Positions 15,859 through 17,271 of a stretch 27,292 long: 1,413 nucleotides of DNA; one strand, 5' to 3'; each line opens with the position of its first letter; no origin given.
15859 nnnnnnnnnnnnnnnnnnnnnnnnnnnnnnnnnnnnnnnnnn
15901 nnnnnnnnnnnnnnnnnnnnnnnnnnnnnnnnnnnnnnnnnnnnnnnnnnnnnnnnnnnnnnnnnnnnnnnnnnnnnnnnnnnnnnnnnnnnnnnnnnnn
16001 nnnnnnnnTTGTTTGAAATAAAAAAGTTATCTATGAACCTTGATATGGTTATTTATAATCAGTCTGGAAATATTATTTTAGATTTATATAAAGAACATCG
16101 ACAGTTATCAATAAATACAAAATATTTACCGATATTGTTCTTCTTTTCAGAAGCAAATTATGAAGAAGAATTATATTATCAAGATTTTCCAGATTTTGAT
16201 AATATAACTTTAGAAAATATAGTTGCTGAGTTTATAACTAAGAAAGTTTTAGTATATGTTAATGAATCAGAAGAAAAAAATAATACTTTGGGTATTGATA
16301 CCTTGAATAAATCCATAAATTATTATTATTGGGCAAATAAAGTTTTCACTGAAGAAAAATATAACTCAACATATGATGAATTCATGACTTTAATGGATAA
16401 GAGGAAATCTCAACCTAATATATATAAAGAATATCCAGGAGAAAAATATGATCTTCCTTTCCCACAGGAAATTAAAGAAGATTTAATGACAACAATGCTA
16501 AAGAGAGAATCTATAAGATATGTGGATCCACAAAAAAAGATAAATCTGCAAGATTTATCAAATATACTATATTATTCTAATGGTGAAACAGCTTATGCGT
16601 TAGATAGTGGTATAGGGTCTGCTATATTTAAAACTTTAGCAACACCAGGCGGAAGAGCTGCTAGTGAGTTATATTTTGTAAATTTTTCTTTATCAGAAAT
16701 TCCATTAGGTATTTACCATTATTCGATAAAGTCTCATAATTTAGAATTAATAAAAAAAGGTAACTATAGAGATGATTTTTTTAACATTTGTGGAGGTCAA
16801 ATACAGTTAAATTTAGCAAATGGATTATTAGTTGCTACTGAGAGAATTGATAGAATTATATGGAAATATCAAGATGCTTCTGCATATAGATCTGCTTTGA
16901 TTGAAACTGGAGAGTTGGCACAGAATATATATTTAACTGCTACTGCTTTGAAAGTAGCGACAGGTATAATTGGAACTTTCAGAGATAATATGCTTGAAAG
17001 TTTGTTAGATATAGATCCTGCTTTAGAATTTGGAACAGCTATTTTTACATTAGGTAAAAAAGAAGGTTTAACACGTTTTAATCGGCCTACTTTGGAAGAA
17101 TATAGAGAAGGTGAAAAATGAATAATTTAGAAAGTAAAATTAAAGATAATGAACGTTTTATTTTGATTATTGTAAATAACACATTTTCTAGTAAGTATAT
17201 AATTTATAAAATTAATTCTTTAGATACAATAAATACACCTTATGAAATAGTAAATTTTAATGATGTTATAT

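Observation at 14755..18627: Compact peptide natural-product operon: 41-aa precursor with attenuator, ATP-grasp ligase, YcaO-less SagB-type dehydrogenase, Cys-less thioredoxin-fold protein and MFS exporter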

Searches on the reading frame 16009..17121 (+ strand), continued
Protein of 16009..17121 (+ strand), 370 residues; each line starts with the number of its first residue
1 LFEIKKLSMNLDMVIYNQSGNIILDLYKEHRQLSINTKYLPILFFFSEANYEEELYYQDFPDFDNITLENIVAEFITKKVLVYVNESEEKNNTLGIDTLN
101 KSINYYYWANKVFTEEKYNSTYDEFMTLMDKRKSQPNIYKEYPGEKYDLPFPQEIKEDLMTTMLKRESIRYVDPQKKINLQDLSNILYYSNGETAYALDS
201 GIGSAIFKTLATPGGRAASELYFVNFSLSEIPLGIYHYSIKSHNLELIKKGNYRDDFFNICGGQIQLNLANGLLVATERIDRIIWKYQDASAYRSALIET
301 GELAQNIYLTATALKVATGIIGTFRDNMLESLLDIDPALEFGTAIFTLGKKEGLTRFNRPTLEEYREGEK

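Call 98: list_cluster_members(proteins=[P0085, P0086, P0087, P0088, P0089, P0090, P0091, P0092, P0094, P0099])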
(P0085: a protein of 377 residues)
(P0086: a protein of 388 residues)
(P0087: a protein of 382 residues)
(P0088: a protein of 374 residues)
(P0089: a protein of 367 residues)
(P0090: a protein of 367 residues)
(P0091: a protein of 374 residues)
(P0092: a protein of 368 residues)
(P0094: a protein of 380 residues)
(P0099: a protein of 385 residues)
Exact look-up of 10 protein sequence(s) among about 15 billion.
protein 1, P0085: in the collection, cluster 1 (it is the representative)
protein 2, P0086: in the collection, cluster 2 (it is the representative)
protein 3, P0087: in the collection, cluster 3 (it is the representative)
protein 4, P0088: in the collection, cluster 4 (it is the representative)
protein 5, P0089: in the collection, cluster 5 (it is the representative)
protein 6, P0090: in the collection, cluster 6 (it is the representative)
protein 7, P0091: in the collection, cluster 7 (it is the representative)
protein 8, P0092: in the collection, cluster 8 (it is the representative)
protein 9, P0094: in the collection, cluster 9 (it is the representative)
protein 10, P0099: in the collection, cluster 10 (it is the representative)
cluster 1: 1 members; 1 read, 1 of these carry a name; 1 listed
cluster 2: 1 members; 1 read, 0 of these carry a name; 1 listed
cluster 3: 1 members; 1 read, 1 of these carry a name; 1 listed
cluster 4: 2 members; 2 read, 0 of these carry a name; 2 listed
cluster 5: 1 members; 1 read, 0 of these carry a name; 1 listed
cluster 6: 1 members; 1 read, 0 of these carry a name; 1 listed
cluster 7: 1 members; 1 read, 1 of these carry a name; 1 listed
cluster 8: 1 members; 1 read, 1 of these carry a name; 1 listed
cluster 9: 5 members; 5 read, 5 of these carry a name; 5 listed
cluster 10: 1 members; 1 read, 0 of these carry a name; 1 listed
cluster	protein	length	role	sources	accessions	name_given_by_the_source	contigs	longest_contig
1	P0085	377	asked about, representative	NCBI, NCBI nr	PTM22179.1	hypothetical protein DA798_07705 [Lactobacillus sp. PFC-70]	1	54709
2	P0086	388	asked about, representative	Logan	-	-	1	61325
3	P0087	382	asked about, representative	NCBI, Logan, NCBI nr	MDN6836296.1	MAG: SagB family peptide dehydrogenase [Lactococcus lactis] | SagB family peptide dehydrogenase [Lactococcus lactis]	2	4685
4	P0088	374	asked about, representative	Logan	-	-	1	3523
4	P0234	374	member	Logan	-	-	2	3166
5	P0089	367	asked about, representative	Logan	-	-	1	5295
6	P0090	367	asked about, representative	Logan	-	-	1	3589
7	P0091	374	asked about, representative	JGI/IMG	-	SagB-type dehydrogenase family enzyme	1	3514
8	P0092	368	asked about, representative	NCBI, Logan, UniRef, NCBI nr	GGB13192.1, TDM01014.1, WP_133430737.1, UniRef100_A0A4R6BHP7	SagB/ThcOx family dehydrogenase [Macrococcus hajekii] | SagB/ThcOx family dehydrogenase n=1 Tax=Macrococcus hajekii TaxID=198482 ...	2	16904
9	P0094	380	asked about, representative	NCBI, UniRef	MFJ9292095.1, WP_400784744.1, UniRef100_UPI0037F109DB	SagB/ThcOx family dehydrogenase [Bacillus halotolerans] | SagB/ThcOx family dehydrogenase n=1 Tax=Bacillus halotolerans TaxID=260554 ...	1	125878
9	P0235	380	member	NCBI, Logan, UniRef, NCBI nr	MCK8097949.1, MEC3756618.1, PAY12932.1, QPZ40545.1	SagB/ThcOx family dehydrogenase [Bacillus halotolerans] | SagB/ThcOx family dehydrogenase n=1 Tax=Bacillus TaxID=1386 RepID=UPI000BAE328D | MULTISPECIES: SagB/ThcOx family dehydrogenase [Bacillus]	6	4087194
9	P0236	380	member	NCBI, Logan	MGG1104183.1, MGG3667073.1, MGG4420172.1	SagB/ThcOx family dehydrogenase [Bacillus subtilis]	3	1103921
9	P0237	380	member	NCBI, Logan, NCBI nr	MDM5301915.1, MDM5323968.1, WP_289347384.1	SagB/ThcOx family dehydrogenase [Bacillus subtilis]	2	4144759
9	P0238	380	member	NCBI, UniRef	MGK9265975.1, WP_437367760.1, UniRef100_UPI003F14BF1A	SagB/ThcOx family dehydrogenase [Bacillus inaquosorum] | SagB/ThcOx family dehydrogenase n=1 Tax=Bacillus inaquosorum TaxID=483913 ...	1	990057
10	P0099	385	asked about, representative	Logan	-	-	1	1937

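Call 113: search_dna_similar(query=window:16033-17121:+, collection=plasmids, mode=protein, max_evalue=1e-10, max_rows=25)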
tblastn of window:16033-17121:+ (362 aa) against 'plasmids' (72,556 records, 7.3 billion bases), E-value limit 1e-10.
Records with a match: 51; places in all: 57; records where one place covers at least 80% of the query: 10.
Best place of each record, by identity: 95-99% 1; <60% 50.
By first word of the organism name: Sinorhizobium 18; Bacillus 17; Rhizobium 6; Lactiplantibacillus 3; Priestia 1; Ligilactobacillus 1; Nonomuraea 1; Hymenobacter 1; Natrinema 1; Clostridium 1; and 1 more.
By predicted mobility (MOB-suite, as given by PLSDB): non-mobilizable 22; conjugative 22; mobilizable 7.
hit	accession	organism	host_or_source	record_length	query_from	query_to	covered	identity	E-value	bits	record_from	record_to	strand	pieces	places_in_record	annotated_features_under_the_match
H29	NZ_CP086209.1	Priestia sp. J2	single cell,Peanut field soil,Peanut ...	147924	4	341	93%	29.3%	1e-34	142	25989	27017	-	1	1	SagB/ThcOx family dehydrogenase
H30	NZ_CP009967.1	Bacillus cereus E33L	Microbial isolate culture,Animal, ...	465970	4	351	96%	28.2%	1e-33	139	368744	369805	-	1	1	SagB/ThcOx family dehydrogenase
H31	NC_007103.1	Bacillus cereus E33L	-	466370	4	351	96%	28.2%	1e-33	139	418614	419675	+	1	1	SagB/ThcOx family dehydrogenase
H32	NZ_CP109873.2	Bacillus cereus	pepper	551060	4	351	96%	27.2%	1e-32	136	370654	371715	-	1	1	SagB/ThcOx family dehydrogenase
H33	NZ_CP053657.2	Bacillus cereus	culture,soil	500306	4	351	96%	27.2%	2e-32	135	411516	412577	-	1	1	SagB/ThcOx family dehydrogenase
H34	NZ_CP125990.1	Bacillus cereus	cell culture,soil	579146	4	351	96%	27.2%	2e-32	135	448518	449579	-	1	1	SagB/ThcOx family dehydrogenase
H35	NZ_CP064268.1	Bacillus pseudomycoides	cell culture,Zoo wolf area soil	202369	4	341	93%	26.6%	3e-33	138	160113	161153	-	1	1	SagB/ThcOx family dehydrogenase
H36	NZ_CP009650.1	Bacillus pseudomycoides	-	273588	4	341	93%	26.6%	3e-33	138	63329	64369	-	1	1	SagB/ThcOx family dehydrogenase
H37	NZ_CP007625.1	Bacillus pseudomycoides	-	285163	4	341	93%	26.6%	3e-33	138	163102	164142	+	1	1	SagB/ThcOx family dehydrogenase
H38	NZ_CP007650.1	Ligilactobacillus salivarius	swine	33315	280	362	23%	97.6%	3e-42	164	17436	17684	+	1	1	hypothetical protein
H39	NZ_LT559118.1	Nonomuraea gerenzanensis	-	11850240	6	341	93%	21.7%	3e-15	84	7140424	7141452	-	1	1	none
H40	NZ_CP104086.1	Lactiplantibacillus plantarum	Homo sapiens,cell culture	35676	122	328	57%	32.2%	3e-16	87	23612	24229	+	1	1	SagB/ThcOx family dehydrogenase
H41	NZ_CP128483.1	Lactiplantibacillus plantarum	cell culture,fermented kimchi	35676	122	328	57%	32.2%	3e-16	87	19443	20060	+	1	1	SagB/ThcOx family dehydrogenase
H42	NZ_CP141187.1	Hymenobacter sp. GOD-10R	single cell,Crepidiastrum sonchifolium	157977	115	328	59%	30.8%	3e-14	82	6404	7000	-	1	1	SagB/ThcOx family dehydrogenase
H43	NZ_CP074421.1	Lactiplantibacillus plantarum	Scylla serrata,Pure bacterial ...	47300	124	328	57%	32.1%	6e-16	87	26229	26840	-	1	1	SagB/ThcOx family dehydrogenase | hypothetical protein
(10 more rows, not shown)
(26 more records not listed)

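Call 115: get_annotated_region(hit=H30, flank=5000)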
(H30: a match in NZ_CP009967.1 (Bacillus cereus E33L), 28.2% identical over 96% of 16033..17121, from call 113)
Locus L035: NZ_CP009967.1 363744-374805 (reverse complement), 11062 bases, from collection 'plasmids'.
description: Bacillus cereus E33L plasmid pBCO_1, complete sequence
organism: Bacillus cereus E33L (NCBI taxid 288681)
taxonomy: Bacteria; Bacillota; Bacilli; Bacillales; Bacillaceae; Bacillus; Bacillus cereus; Bacillus cereus E33L
host: -; source: Microbial isolate culture,Animal, carcass of dead zebra; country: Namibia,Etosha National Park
typing (MOB-suite, as given by PLSDB): non-mobilizable; replicon rep_cluster_164
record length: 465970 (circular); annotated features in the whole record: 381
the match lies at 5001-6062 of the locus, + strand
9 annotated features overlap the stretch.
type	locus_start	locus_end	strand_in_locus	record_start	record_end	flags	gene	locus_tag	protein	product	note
CDS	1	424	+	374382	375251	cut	-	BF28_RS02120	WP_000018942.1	DUF421 domain-containing protein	-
CDS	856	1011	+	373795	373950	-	-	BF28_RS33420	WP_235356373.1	hypothetical protein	-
CDS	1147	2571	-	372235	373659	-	-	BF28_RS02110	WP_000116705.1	IS4-like element IS231Y family transposase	GO:0006313 - DNA transposition [Evidence IEA]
CDS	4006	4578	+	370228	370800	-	-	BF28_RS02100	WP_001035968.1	tyrosine-type recombinase/integrase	GO:0015074 - DNA integration [Evidence IEA]; GO:0006310 - DNA recombination [Evidence IEA]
CDS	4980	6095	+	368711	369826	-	-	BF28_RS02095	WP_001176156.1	SagB/ThcOx family dehydrogenase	-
CDS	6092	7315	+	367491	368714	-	-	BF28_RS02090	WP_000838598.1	MFS transporter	GO:0055085 - transmembrane transport [Evidence IEA]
CDS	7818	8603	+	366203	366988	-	-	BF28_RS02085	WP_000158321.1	PhzF family phenazine biosynthesis protein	GO:0009058 - biosynthetic process [Evidence IEA]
CDS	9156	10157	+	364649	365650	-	-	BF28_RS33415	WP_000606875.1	hypothetical protein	-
CDS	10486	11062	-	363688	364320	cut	plsY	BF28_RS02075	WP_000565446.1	glycerol-3-phosphate 1-O-acyltransferase PlsY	GO:0006654 - phosphatidic acid biosynthetic process [Evidence IEA]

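Call 116: get_annotated_region(hit=H29, flank=5000)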
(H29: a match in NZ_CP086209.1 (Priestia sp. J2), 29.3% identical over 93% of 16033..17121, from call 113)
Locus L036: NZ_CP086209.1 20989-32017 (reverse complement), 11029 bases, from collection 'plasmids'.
description: Priestia sp. J2 plasmid pA, complete sequence
organism: Priestia sp. J2 (NCBI taxid 2886505)
taxonomy: Bacteria; Bacillota; Bacilli; Bacillales; Bacillaceae; Priestia; Priestia sp. J2
host: -; source: single cell,Peanut field soil,Peanut field soil; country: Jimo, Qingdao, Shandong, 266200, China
typing (MOB-suite, as given by PLSDB): non-mobilizable; replicon rep_cluster_385
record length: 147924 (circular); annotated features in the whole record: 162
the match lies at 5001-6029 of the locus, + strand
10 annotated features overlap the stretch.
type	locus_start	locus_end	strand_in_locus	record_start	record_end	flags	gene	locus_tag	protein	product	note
CDS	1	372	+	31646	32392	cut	-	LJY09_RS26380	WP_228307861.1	ABC transporter ATP-binding protein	-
CDS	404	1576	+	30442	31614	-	-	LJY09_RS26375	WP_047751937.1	MFS transporter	GO:0055085 - transmembrane transport [Evidence IEA]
CDS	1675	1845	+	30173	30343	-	-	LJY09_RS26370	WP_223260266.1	GTP-binding protein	-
CDS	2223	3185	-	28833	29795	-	-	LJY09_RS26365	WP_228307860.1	TIGR03943 family protein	-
CDS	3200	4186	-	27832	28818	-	-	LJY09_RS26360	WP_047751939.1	permease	-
CDS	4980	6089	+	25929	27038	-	-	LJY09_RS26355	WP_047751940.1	SagB/ThcOx family dehydrogenase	-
CDS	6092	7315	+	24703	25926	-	-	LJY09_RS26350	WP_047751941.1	MFS transporter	GO:0055085 - transmembrane transport [Evidence IEA]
CDS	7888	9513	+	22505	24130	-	nikA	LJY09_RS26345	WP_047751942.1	nickel ABC transporter substrate-binding protein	GO:0015675 - nickel cation transport [Evidence IEA]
CDS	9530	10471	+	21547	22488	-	nikB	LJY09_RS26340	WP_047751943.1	nickel ABC transporter permease subunit NikB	GO:0015675 - nickel cation transport [Evidence IEA]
CDS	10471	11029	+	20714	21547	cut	nikC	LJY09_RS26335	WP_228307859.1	nickel ABC transporter permease subunit NikC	GO:0015675 - nickel cation transport [Evidence IEA]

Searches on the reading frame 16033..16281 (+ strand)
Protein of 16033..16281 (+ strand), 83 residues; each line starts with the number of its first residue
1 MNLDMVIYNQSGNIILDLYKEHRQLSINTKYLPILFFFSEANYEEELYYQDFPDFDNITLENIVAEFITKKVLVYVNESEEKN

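Call 109: search_solved_structures(query=A6, max_evalue=10, show_alignments=2)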
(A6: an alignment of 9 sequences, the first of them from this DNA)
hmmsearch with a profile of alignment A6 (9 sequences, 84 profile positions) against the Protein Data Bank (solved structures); distinct sequences matched with E-value up to 10: 3.
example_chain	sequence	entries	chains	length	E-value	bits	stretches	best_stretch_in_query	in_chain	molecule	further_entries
8vpo_A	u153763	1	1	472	0.0016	21.9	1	27-81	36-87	Radical SAM core domain-containing protein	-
8at3_F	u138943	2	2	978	1.3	12.7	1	29-81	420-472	HAUS augmin like complex subunit 6 L homeolog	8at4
9ebr_A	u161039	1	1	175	1.7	12.2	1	53-78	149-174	Probable transcription repressor NiaR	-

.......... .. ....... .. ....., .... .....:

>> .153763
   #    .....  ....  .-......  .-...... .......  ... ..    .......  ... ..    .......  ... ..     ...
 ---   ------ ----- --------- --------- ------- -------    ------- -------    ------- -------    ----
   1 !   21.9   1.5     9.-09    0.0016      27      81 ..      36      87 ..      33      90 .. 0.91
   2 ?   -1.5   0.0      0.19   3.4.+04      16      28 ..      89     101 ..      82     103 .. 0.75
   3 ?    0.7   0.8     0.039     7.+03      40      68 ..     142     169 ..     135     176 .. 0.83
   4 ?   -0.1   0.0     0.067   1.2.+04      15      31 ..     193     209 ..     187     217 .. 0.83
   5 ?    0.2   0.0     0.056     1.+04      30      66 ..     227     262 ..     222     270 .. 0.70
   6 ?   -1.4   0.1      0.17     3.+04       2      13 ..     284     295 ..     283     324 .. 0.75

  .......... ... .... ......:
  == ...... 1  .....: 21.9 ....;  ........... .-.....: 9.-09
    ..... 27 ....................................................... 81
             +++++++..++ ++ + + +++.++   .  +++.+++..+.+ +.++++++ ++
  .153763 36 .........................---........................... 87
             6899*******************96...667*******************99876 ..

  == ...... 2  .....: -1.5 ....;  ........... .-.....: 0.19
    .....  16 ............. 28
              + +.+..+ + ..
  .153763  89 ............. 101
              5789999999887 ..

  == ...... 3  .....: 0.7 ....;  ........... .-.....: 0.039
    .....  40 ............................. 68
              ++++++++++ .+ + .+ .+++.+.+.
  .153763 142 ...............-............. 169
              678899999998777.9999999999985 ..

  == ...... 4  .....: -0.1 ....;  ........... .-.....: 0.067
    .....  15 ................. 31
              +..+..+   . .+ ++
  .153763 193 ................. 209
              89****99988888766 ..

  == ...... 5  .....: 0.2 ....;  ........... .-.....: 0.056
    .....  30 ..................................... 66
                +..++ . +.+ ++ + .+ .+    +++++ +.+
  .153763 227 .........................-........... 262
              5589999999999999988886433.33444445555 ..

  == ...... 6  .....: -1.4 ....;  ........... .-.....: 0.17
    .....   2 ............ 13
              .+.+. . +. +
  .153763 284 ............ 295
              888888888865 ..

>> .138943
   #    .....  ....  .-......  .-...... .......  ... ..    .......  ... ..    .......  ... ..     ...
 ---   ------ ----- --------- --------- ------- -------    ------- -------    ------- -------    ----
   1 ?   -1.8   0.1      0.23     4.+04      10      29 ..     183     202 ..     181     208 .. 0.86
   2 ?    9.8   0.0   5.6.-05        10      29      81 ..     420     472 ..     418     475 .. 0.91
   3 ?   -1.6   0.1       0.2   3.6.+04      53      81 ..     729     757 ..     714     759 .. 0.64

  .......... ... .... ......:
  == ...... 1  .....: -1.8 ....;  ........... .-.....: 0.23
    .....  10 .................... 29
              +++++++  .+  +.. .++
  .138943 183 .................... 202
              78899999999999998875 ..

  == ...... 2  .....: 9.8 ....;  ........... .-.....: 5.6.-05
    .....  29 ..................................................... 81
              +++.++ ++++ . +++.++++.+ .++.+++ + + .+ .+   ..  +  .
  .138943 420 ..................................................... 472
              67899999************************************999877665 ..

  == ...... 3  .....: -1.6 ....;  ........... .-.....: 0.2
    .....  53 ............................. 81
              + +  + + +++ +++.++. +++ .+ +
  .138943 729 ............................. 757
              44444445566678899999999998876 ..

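Call 110: search_protein_families(library=pfam, alignment_id=A6, max_evalue=5)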
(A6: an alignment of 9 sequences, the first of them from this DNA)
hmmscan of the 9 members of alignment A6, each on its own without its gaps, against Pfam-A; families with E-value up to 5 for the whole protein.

A. member 1, seq(83 aa): 0 families

B. families by the number of members that match (of 9 scanned): 6 families
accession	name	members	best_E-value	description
PF24591.1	Phage_YunG-like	1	0.027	Phage YunG-like protein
PF24406.1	nSTAND_NTPase4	1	0.033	Novel STAND NTPase 4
PF21100.3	MCM_C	1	0.042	MCM protein C-terminal winged helix-turn-helix domain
PF12025.13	Phage_C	1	0.052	Phage protein C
PF07848.18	PaaX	1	0.11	PaaX-like protein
PF06489.16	Orthopox_A49R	1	0.16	Orthopoxvirus A49R protein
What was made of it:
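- Tried and rejected: No hit (call 110).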
